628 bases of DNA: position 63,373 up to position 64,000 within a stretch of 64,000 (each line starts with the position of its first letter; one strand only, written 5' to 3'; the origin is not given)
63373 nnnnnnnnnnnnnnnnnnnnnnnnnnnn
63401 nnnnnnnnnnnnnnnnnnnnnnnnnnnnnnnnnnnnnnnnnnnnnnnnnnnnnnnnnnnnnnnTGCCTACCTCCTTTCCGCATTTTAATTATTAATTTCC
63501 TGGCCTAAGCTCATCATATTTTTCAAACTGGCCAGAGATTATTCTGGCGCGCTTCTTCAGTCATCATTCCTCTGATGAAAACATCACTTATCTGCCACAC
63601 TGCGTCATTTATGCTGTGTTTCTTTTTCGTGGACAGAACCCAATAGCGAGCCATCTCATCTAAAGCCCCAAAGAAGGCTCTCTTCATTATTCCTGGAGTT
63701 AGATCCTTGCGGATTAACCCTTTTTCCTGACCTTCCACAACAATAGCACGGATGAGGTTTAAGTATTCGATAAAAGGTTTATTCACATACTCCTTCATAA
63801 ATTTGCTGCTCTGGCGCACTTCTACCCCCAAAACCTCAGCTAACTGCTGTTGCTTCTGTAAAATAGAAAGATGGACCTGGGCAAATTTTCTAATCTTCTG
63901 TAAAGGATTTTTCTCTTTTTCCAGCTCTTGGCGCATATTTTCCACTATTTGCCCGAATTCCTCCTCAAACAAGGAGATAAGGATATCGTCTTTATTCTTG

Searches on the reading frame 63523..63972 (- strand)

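Call 66: search_protein_families(library=pfam, proteins=[window:63523-63972:-], max_evalue=0.00001)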
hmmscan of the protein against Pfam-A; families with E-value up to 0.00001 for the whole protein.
window:63523-63972:- (149 aa): 3 families
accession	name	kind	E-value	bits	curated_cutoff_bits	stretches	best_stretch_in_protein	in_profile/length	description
PF08359.16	TetR_C_4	-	4.8e-25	88.7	21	1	2-128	1-126/133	YsiA-like protein, C-terminal region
PF17932.6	TetR_C_24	-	2e-08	34.9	26.4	1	21-109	2-89/114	Tetracyclin repressor-like, C-terminal domain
PF16295.10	TetR_C_10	-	1.1e-06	29.4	28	1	6-125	1-119/132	Tetracyclin repressor-like, C-terminal domain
